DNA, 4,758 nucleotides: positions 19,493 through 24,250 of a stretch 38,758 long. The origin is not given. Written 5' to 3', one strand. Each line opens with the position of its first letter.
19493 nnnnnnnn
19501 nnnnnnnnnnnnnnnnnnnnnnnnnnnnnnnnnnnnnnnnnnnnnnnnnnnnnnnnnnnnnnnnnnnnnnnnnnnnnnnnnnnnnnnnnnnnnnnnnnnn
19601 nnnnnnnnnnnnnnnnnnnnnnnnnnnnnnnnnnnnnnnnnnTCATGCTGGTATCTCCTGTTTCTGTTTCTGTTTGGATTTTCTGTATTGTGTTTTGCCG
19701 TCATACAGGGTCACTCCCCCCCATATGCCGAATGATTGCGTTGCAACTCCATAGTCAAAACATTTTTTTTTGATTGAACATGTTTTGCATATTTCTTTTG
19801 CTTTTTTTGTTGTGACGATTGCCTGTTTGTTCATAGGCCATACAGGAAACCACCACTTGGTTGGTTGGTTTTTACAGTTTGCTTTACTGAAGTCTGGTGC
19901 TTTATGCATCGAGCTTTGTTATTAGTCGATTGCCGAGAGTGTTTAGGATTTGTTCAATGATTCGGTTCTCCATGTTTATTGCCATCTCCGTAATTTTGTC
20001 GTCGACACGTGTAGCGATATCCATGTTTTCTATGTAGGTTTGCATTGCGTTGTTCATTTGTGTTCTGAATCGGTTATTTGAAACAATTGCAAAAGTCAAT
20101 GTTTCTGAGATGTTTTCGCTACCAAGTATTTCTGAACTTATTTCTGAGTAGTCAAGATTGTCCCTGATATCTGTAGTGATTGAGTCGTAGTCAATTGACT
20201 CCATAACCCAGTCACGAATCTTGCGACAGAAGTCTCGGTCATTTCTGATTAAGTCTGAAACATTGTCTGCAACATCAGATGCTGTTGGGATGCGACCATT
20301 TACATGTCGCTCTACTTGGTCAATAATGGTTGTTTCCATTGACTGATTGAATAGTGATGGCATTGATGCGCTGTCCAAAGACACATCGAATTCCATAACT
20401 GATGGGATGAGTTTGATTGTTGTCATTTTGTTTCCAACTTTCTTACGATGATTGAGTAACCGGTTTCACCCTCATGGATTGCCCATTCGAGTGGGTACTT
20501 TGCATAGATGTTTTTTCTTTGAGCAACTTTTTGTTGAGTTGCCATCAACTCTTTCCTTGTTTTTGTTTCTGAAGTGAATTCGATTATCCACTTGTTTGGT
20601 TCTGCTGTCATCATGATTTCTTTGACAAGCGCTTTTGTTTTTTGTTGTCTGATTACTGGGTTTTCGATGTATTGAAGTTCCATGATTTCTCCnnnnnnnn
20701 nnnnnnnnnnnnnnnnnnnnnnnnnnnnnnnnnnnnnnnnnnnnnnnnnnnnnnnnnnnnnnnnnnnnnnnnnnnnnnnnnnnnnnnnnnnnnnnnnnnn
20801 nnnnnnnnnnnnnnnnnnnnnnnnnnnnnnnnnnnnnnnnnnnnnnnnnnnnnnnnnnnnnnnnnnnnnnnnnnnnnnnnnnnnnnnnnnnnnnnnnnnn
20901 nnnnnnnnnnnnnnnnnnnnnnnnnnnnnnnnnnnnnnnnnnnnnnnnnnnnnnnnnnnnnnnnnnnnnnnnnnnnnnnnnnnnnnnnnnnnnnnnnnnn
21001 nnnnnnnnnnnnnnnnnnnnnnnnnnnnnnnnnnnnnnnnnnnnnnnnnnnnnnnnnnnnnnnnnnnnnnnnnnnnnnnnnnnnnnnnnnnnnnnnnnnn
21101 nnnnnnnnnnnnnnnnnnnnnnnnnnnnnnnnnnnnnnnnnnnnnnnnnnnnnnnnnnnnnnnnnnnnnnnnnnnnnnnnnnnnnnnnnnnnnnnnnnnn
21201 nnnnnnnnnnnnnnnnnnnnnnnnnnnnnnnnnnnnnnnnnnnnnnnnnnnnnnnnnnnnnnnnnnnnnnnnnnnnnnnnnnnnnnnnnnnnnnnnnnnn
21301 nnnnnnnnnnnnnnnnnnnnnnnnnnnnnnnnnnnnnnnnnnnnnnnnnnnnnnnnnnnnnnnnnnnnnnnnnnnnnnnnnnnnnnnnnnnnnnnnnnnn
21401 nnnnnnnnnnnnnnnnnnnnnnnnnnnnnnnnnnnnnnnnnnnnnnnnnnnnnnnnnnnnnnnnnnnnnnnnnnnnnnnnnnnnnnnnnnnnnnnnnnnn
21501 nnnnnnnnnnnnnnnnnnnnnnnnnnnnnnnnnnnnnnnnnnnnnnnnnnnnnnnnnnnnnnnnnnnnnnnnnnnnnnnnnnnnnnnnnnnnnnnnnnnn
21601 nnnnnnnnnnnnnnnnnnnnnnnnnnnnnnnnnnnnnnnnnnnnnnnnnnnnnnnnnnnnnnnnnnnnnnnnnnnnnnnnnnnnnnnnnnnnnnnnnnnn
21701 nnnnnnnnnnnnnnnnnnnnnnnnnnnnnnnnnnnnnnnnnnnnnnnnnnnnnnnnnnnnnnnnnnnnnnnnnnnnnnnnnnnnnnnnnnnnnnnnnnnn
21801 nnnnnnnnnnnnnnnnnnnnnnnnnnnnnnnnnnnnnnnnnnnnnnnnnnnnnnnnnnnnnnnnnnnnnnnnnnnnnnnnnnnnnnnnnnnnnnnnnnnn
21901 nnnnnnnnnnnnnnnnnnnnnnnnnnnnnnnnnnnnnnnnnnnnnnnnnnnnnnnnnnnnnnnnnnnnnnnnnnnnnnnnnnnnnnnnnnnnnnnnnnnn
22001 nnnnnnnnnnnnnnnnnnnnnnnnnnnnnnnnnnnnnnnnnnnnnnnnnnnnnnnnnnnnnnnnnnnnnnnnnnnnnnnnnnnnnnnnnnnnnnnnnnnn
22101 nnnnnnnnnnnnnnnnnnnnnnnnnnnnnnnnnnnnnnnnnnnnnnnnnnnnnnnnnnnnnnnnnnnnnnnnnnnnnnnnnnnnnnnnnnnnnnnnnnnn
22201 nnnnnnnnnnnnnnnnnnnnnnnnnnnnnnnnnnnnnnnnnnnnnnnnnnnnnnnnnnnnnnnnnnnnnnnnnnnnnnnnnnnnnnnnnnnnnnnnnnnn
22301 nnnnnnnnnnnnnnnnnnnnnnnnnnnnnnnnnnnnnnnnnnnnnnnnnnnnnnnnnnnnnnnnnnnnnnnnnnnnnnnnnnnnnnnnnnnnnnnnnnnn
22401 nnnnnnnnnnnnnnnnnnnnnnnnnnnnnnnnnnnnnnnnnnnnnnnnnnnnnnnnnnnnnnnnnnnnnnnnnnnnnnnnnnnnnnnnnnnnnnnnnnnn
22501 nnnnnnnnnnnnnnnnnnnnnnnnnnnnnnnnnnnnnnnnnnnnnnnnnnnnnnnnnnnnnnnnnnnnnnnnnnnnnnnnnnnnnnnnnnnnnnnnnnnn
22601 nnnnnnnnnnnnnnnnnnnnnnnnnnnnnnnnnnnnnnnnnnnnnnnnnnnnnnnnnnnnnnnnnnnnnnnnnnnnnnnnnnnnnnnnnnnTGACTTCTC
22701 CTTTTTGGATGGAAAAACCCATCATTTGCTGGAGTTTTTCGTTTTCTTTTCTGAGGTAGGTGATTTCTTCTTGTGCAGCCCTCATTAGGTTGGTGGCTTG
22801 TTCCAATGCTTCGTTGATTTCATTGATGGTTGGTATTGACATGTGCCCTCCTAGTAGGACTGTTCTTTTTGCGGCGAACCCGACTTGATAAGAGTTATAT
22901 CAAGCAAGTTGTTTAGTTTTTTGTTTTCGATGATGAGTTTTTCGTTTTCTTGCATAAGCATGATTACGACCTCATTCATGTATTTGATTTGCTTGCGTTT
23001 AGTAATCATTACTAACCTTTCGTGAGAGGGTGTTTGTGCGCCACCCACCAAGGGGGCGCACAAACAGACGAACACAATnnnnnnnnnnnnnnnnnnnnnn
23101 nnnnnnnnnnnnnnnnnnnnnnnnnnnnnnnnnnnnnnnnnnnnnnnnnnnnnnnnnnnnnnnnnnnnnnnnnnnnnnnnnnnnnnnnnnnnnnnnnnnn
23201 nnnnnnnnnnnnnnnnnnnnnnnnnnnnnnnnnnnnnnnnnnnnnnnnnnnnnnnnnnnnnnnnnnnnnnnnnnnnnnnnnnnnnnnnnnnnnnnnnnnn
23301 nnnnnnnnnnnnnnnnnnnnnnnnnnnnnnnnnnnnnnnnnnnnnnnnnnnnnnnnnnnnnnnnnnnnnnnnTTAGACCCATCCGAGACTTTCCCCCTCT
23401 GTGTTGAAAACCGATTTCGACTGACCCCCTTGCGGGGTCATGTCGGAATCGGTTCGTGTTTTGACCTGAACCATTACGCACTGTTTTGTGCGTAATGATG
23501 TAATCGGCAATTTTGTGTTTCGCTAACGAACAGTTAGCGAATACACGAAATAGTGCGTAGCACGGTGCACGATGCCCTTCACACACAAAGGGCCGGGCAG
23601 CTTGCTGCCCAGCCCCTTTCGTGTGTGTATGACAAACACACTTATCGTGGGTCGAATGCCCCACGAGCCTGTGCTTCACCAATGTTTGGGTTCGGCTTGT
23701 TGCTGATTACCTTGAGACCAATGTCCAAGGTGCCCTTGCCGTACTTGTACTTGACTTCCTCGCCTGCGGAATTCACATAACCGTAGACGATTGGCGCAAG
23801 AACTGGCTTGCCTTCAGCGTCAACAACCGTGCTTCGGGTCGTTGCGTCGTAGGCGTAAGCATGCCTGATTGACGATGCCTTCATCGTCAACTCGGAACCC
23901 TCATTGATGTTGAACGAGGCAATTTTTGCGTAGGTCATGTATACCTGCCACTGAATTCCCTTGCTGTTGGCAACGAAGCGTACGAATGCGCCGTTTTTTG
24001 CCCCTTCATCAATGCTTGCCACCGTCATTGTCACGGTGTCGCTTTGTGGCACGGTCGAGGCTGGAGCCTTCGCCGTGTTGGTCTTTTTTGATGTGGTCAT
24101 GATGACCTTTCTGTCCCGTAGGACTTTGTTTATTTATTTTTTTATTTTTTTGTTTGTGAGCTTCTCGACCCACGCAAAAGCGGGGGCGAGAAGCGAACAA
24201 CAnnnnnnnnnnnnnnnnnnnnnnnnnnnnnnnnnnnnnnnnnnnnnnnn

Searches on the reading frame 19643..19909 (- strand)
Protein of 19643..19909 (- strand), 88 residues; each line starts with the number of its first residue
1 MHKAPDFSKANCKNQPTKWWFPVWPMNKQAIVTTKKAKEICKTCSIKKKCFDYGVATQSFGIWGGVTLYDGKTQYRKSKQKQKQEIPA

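Call 65: search_protein_families(library=ncbifam, proteins=[window:19643-19909:-], max_evalue=0.1)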
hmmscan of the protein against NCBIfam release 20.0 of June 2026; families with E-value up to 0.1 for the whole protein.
window:19643-19909:- (88 aa): 0 families

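Call 66: search_protein_families(library=pfam, proteins=[window:19643-19909:-], max_evalue=0.1)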
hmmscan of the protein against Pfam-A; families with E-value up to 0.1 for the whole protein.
window:19643-19909:- (88 aa): 1 family
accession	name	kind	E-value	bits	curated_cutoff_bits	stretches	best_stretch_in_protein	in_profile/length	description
PF02467.21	Whib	-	1.6e-11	45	23.6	1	8-68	3-59/65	Transcription factor WhiB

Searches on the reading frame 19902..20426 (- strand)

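Call 32: search_protein_families(library=pfam, proteins=[window:19902-20426:-], max_evalue=0.001)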
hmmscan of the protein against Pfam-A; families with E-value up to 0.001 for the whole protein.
window:19902-20426:- (174 aa): 1 family
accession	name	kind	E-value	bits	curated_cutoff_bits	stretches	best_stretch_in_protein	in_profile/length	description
PF12629.12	Pox_polyA_pol_C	-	0.001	19.4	27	0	65-151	55-139/200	Poxvirus poly(A) polymerase C-terminal domain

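Call 33: search_protein_families(library=phrogs, proteins=[window:19902-20426:-], max_evalue=0.001)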
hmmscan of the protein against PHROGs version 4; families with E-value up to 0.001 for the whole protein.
window:19902-20426:- (174 aa): 0 families

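Call 65: search_protein_families(library=ncbifam, proteins=[window:19902-20426:-], max_evalue=0.1)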
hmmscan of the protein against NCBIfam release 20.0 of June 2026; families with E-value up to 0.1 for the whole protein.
window:19902-20426:- (174 aa): 1 family
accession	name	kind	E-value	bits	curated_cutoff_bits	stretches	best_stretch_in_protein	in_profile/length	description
NF006768.0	PRK09290.1-1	equivalog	0.061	12.2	532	0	118-163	296-341/411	allantoate deiminase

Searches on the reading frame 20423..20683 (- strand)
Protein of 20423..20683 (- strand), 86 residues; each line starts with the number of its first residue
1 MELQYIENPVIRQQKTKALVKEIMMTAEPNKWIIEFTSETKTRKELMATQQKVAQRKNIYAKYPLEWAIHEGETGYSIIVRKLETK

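Call 65: search_protein_families(library=ncbifam, proteins=[window:20423-20683:-], max_evalue=0.1)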
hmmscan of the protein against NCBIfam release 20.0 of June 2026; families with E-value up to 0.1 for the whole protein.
window:20423-20683:- (86 aa): 1 family
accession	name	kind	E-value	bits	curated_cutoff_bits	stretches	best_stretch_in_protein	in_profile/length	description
NF002590.0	PRK02249.1-4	equivalog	0.07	12.2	459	1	24-80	85-141/358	DNA primase regulatory subunit PriL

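Call 66: search_protein_families(library=pfam, proteins=[window:20423-20683:-], max_evalue=0.1)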
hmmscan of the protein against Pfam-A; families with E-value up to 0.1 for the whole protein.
window:20423-20683:- (86 aa): 1 family
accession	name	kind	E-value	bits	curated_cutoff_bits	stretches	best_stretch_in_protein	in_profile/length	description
PF02275.23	CBAH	-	0.042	13.9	20.4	1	27-85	102-160/316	Linear amide C-N hydrolases, choloylglycine hydrolase family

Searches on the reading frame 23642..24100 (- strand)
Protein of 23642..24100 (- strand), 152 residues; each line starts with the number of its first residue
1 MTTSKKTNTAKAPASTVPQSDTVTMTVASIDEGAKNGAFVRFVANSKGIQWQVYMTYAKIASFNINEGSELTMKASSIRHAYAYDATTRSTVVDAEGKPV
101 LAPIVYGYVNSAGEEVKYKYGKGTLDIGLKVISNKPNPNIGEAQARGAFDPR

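Call 12: search_protein_families(library=phrogs, proteins=[window:23642-24100:-], max_evalue=0.01)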
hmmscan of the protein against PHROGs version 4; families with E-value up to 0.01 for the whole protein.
window:23642-24100:- (152 aa): 0 families

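Call 13: search_protein_families(library=pfam, proteins=[window:23642-24100:-], max_evalue=0.01)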
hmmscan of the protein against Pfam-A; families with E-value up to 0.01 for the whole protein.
window:23642-24100:- (152 aa): 0 families

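Call 65: search_protein_families(library=ncbifam, proteins=[window:23642-24100:-], max_evalue=0.1)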
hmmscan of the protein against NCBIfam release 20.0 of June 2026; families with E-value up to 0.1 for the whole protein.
window:23642-24100:- (152 aa): 1 family
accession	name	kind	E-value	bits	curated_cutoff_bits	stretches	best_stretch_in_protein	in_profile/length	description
NF053591.1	YfiR_like_TOL0243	equivalog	0.03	14.3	125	1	17-65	90-138/150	TOL_0243 family YfiR-like periplasmic protein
